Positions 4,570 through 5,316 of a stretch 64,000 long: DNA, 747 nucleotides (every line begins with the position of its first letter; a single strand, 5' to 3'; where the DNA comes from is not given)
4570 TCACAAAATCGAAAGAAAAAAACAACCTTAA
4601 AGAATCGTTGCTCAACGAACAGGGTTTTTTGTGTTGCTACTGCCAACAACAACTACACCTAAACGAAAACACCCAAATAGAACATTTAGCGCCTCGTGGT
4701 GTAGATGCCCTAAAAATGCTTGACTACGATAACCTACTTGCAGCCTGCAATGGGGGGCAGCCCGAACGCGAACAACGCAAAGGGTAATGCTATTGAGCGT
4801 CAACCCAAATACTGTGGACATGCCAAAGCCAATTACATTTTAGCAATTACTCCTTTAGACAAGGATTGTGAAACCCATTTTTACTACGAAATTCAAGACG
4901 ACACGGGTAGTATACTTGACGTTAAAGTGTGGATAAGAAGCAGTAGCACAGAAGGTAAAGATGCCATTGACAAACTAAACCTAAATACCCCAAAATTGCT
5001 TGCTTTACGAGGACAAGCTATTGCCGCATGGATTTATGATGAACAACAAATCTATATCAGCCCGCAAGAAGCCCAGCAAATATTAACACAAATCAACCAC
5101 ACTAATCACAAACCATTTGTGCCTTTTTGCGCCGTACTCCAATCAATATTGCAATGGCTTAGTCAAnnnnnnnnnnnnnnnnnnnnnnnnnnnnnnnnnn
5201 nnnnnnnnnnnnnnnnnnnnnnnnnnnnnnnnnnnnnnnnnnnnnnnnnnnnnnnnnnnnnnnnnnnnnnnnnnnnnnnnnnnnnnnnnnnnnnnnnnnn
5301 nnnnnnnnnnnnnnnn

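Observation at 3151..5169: Two-gene ATPase + HNH nuclease module resembling the Septu (PtuA/PtuB) antiphage system, with the HNH gene interrupted at a G6 run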

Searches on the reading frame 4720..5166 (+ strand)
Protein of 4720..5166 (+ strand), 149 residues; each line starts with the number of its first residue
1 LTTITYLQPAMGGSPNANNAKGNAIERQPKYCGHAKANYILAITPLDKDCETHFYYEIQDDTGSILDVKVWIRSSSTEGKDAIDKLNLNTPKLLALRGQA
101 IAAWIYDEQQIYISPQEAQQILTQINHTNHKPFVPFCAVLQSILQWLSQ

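Call 3: search_protein_families(library=padloc, proteins=[window:4720-5166:+], max_evalue=0.01)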
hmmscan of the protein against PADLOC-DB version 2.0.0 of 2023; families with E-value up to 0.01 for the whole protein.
window:4720-5166:+ (149 aa): 12 families
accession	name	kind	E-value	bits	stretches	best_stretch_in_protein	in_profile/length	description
PDLC00332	PtuB1|PtuB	-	1.7e-18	65.2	1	26-145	92-207/212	Unknown function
PDLC00346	PtuB1|PtuB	-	4.6e-16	57.4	1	25-145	93-209/214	Unknown function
PDLC00320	PtuB1|PtuB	-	1.5e-13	49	1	23-144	85-198/202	Unknown function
PDLC00344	PtuB1|PtuB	-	3.6e-08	31.4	1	28-146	91-209/213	Unknown function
PDLC00324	PtuB1|PtuB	-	6.6e-08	30.6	1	23-144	81-203/209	Unknown function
PDLC00322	PtuB1|PtuB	-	1.2e-07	29.8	1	24-145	90-208/215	Unknown function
PDLC00353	PtuB1|PtuB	-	1.3e-05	23.2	1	28-107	95-171/196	Unknown function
PDLC02924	HNH_I-A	-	0.00012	20.2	1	28-133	86-188/198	-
PDLC00349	PtuB1|PtuB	-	0.00027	19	1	11-124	100-220/260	Unknown function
PDLC00357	PtuB1|PtuB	-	0.0025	15.7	1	29-107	107-183/240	Unknown function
PDLC00337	PtuB1|PtuB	-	0.0039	15.1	1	41-142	113-206/216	Unknown function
PDLC00356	PtuB1|PtuB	-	0.004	14.8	1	29-124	96-185/196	Unknown function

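Call 4: search_protein_families(library=pfam, proteins=[window:4720-5166:+], max_evalue=0.01)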
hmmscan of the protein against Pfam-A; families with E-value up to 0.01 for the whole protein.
window:4720-5166:+ (149 aa): 0 families

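Call 5: search_protein_families(library=ncbifam, proteins=[window:4720-5166:+], max_evalue=0.01)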
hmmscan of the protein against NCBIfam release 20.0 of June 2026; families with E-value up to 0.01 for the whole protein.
window:4720-5166:+ (149 aa): 0 families
